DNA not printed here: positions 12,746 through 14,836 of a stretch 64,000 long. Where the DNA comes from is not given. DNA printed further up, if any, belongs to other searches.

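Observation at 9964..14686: Non-canonical group-3c-like [NiFe] hydrogenase: MvhADG with a GltD/NfnB-like flavoprotein-polyferredoxin in place of HdrABC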

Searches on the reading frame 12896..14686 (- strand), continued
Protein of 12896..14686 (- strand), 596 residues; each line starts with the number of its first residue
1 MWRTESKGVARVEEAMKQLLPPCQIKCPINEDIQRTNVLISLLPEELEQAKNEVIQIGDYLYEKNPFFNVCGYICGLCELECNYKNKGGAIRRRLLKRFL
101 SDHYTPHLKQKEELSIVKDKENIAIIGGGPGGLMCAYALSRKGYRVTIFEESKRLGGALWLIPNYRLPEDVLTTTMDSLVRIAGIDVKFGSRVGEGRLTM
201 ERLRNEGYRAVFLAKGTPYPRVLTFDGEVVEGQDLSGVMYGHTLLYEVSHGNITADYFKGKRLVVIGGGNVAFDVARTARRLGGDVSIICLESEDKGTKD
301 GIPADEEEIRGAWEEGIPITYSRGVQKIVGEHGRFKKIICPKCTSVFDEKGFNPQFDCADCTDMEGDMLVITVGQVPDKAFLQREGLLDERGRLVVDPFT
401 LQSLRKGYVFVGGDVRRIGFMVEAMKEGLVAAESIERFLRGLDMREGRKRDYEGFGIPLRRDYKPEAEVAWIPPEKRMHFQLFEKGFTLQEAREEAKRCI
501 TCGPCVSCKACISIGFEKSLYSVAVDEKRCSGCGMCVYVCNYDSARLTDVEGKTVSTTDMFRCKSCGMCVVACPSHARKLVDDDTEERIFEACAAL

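Call 85: find_encoding_contigs(protein=P0193, flank=5000, max_places=1)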
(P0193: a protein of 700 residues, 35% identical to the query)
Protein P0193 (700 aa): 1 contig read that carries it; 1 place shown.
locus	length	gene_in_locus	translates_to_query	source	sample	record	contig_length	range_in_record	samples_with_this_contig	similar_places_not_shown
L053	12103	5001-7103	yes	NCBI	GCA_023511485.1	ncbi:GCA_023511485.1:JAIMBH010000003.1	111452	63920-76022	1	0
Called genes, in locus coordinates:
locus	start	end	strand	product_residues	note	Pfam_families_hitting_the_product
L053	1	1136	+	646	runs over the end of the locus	PF03063:Prismane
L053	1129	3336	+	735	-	PF18537:CODH_A_N, PF03598:CdhC, PF19436:ACS_CODH_B_C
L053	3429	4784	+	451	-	PF04060:FeS, PF03599:CdhD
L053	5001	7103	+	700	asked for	PF14691:Fer4_20, PF01946:Thi4, PF00890:FAD_binding_2 (weak), PF01266:DAO, PF07992:Pyr_redox_2, PF13450:NAD_binding_8, PF13738:Pyr_redox_3, PF02662:FlpD, +8 more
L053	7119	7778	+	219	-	PF12225:DUF5981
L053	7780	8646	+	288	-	PF02219:MTHFR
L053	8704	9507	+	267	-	PF00142:Fer4_NifH (weak), PF01656:CbiA, PF02374:ArsA_ATPase, PF10609:ParA (weak), PF13614:AAA_31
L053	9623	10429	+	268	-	PF00809:Pterin_bind, PF03599:CdhD (weak)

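Call 86: find_encoding_contigs(protein=P0309, flank=5000, max_places=1)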
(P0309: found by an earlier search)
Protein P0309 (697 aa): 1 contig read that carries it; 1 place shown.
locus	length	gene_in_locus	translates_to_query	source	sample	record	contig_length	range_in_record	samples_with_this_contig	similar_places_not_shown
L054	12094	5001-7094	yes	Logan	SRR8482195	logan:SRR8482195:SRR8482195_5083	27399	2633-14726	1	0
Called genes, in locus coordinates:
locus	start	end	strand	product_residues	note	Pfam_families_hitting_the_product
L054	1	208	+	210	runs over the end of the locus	PF04205:FMN_bind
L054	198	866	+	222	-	PF02508:Rnf-Nqr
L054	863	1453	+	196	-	PF02508:Rnf-Nqr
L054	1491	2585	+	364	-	PF00111:Fer2, PF00970:FAD_binding_6, PF00175:NAD_binding_1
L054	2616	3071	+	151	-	-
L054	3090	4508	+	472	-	PF02518:HATPase_c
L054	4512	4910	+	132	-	PF00072:Response_reg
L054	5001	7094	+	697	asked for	PF00037:Fer4 (faint), PF14691:Fer4_20, PF01946:Thi4 (weak), PF07992:Pyr_redox_2, PF12831:FAD_oxidored (weak), PF13450:NAD_binding_8, PF13738:Pyr_redox_3, PF02662:FlpD, +4 more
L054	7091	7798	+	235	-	PF12225:DUF5981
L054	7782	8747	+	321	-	PF02219:MTHFR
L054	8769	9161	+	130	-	PF00072:Response_reg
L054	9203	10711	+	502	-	PF01590:GAF, PF02518:HATPase_c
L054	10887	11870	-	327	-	PF01073:3Beta_HSD, PF01370:Epimerase, PF04321:RmlD_sub_bind (weak), PF05368:NmrA, PF13460:NAD_binding_10, PF16363:GDP_Man_Dehyd, PF07993:NAD_binding_4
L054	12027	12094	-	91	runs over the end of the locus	PF23297:ACP_SdgA_C (weak), PF00550:PP-binding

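Call 87: find_encoding_contigs(protein=P0316, flank=5000, max_places=1)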
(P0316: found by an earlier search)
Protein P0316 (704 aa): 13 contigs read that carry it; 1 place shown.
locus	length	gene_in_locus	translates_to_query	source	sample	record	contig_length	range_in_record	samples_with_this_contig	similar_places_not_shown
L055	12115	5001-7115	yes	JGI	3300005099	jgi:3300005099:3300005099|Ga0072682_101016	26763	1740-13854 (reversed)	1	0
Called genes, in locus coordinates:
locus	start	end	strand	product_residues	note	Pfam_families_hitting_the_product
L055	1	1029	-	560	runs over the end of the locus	PF02811:PHP (faint), PF04326:SLFN_AlbA_2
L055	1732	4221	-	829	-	PF02190:LON_substr_bdg, PF00004:AAA, PF07728:AAA_5, PF22667:Lon_lid, PF05362:Lon_C, PF13541:ChlI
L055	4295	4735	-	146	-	PF00011:HSP20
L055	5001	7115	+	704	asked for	PF14691:Fer4_20, PF01946:Thi4 (weak), PF01266:DAO (weak), PF07992:Pyr_redox_2, PF12831:FAD_oxidored (weak), PF13450:NAD_binding_8, PF13738:Pyr_redox_3 (weak), PF02662:FlpD, +6 more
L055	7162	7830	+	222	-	PF12225:DUF5981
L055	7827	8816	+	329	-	PF02219:MTHFR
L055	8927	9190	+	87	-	-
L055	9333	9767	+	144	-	PF00293:NUDIX, PF14815:NUDIX_4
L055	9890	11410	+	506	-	PF13541:ChlI, PF05496:RuvB_N (faint), PF01078:Mg_chelatase, PF07728:AAA_5 (weak), PF00493:MCM (weak), PF13335:Mg_chelatase_C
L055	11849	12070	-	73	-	-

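Call 88: find_encoding_contigs(protein=P0332, flank=5000, max_places=1)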
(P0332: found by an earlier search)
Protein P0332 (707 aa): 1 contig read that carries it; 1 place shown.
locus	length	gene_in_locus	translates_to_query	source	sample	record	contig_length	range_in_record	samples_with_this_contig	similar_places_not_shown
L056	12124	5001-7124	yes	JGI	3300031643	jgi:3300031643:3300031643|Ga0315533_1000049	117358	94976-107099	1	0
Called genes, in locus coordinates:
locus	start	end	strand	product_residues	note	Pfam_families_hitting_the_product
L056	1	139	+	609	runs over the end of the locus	PF01855:POR_N (weak), PF02776:TPP_enzyme_N (weak), PF12797:Fer4_2 (faint), PF12837:Fer4_6 (faint), PF02775:TPP_enzyme_C, PF13237:Fer4_10 (weak), PF00037:Fer4 (weak)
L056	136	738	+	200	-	PF01558:POR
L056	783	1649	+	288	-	PF13714:PEP_mutase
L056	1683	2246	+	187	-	PF00160:Pro_isomerase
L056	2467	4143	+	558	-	PF08448:PAS_4, PF01590:GAF, PF13185:GAF_2, PF13492:GAF_3, PF07730:HisKA_3, PF13581:HATPase_c_2 (weak), PF02518:HATPase_c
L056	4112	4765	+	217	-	PF00072:Response_reg, PF08281:Sigma70_r4_2 (weak), PF00196:GerE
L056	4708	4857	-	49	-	-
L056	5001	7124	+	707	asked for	PF14691:Fer4_20, PF00070:Pyr_redox (weak), PF01266:DAO (weak), PF07992:Pyr_redox_2, PF13450:NAD_binding_8, PF13187:Fer4_9 (weak), PF13237:Fer4_10 (weak), PF02662:FlpD, +4 more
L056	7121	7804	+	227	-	PF12225:DUF5981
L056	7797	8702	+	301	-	PF02219:MTHFR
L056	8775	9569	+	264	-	PF00072:Response_reg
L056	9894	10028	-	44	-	-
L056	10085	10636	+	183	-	PF00210:Ferritin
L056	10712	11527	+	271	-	PF02535:Zip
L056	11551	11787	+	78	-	PF00173:Cyt-b5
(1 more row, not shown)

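Call 102: predict_structure(alignment_id=A2)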
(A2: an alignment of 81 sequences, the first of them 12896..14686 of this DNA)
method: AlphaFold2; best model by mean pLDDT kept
length: 596 residues; sequences in the alignment: 81
mean_pLDDT: 88.8   pTM: 0.87
mean pLDDT of the five models: 88.8, 88.0, 87.6, 85.4, 84.9
residues with pLDDT >= 90: 397; 70-90: 154; 50-70: 21; < 50: 24
segments of 3 or more residues with pLDDT < 50: 1-14, 509-518
pLDDT, mean of each block of 10 residues (from residue 1): 43 60 91 88 91 93 95 93 84 95 95 94 97 98 98 93 94 97 97 82 96 92 93 96 93 92 97 97 97 94 92 96 97 97 95 94 97 92 92 92 96 88 95 98 85 74 74 85 90 90 64 46 87 85 87 90 79 85 73 85
secondary structure, 60 per line:
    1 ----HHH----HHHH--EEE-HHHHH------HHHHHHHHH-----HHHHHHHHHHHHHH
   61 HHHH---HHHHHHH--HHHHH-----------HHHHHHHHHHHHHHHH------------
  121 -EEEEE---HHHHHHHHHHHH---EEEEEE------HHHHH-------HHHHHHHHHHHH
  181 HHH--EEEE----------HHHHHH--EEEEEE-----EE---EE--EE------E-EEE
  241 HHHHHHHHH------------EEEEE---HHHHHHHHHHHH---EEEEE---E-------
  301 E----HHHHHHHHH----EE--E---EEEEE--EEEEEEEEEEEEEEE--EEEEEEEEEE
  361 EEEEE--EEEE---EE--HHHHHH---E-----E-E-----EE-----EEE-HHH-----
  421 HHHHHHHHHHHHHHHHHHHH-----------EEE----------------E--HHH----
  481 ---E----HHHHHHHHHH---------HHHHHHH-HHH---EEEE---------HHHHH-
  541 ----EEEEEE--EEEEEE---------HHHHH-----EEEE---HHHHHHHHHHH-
elements in order: H12-15 E18-20 H22-26 H33-41 H47-64 H68-74 H77-81 H93-108 E122-126 H130-141 E145-150 H157-161 H169-183 E186-189 H200-205 E208-213 E238-240 H241-249 E262-266 H270-281 E285-289 H306-314 E327-331 E334-348 E351-365 E368-371 H379-384 E409-411 H421-440 E452-454 H489-498 H508-514 E522-525 H535-539 E545-550 E553-558 H568-572 E578-581 H585-595

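Call 105: fold_search(model_id=the predicted structure, library=pdb)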
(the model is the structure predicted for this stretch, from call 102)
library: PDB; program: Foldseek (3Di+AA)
matches with E <= 10: 1997; with E <= 0.001: 680
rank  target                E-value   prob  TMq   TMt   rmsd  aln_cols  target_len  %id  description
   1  9n5u_A                1.9e-41  1.00  0.73  0.46   7.8       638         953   27  Structure of the Thermococcus sibiricus NfnABC complex (released 2025-05-07)
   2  9n5v_A                1.6e-40  1.00  0.70  0.45   8.0       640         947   27  Structure of the NAD(H)-bound Thermococcus sibiricus NfnABC complex (released 2025-05-07)
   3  9bov_A                3.7e-40  1.00  0.71  0.37   7.6       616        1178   27  Structure of electron bifurcating Nfn-ABC complexed with NAD from Caldicellulosiruptor saccharolyticus (released 2025-03-05)
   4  8oh5_C                6.4e-39  1.00  0.71  0.37   7.6       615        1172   26  Cryo-EM structure of the electron bifurcating transhydrogenase StnABC complex from Sporomusa Ovata (state 2) (released 2023-09-13)
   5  5jca_L                5.1e-33  1.00  0.61  0.76   3.2       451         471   30  NADP(H) bound NADH-dependent Ferredoxin:NADP Oxidoreductase (NfnI) from Pyrococcus furiosus (released 2017-04-12)
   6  5jfc_L                4.1e-32  1.00  0.61  0.77   2.9       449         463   30  NADH-dependent Ferredoxin:NADP Oxidoreductase (NfnI) from Pyrococcus furiosus (released 2017-04-12)
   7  5vj7_A                3.5e-31  1.00  0.60  0.77   3.1       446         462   29  Ferredoxin NADP Oxidoreductase (Xfn) (released 2017-07-19)
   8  4ylf_B                6.6e-29  1.00  0.61  0.77   3.4       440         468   28  Insights into flavin-based electron bifurcation via the NADH-dependent reduced ferredoxin-NADP oxidoreductase structur (released 2015-07-08)
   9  7m32_A                1.2e-28  1.00  0.60  0.36   4.0       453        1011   24  Dihydropyrimidine Dehydrogenase (DPD) C671A Mutant Soaked with Uracil and NADPH Anaerobically (released 2021-06-09)
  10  7m32_C                2.3e-28  1.00  0.60  0.36   3.6       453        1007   24  Dihydropyrimidine Dehydrogenase (DPD) C671A Mutant Soaked with Uracil and NADPH Anaerobically (released 2021-06-09)
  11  1h7w_B                2.9e-28  1.00  0.60  0.36   3.9       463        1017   24  Dihydropyrimidine dehydrogenase (DPD) from pig (released 2001-02-23)
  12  1gt8_B                5.3e-28  1.00  0.58  0.35   5.3       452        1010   24  DIHYDROPYRIMIDINE DEHYDROGENASE (DPD) FROM PIG, TERNARY COMPLEX WITH NADPH AND URACIL-4-ACETIC ACID (released 2002-04-11)
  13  1gth_B                5.6e-28  1.00  0.58  0.35   5.1       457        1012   24  DIHYDROPYRIMIDINE DEHYDROGENASE (DPD) FROM PIG, TERNARY COMPLEX WITH NADPH AND 5-IODOURACIL (released 2002-04-11)
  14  8f6n_C                5.9e-28  1.00  0.60  0.36   3.6       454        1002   24  Dihydropyrimidine Dehydrogenase (DPD) C671S Mutant Soaked with Thymine Quasi-Anaerobically (released 2023-02-01)
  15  1h7x_A                5.9e-28  1.00  0.60  0.36   4.3       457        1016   24  Dihydropyrimidine dehydrogenase (DPD) from pig, ternary complex of a mutant enzyme (C671A), NADPH and 5-fluorouracil (released 2001-02-23)
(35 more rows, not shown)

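Call 106: find_encoding_contigs(protein=P0271, flank=6000, max_places=2)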
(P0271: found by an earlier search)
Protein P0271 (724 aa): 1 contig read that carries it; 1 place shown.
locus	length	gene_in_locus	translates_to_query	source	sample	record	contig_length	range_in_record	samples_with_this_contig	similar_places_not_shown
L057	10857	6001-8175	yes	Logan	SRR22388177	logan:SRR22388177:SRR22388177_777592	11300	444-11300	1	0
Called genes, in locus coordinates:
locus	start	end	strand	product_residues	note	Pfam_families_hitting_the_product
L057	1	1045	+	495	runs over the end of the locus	?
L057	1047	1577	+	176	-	PF01750:HycI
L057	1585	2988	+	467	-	PF25323:6TM_PilS (faint), PF00512:HisKA, PF02518:HATPase_c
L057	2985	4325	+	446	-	PF00072:Response_reg, PF00158:Sigma54_activat, PF14532:Sigma54_activ_2, PF07724:AAA_2, PF07728:AAA_5, PF25601:AAA_lid_14, PF02954:HTH_8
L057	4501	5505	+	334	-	PF00072:Response_reg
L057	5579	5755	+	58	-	PF13237:Fer4_10 (weak)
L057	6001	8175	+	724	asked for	PF14691:Fer4_20 (weak), PF01266:DAO (weak), PF07992:Pyr_redox_2, PF13450:NAD_binding_8, PF00070:Pyr_redox (weak), PF12838:Fer4_7, PF13187:Fer4_9 (weak), PF00072:Response_reg, +5 more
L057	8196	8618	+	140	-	PF02662:FlpD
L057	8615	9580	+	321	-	PF01058:Oxidored_q6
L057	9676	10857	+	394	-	?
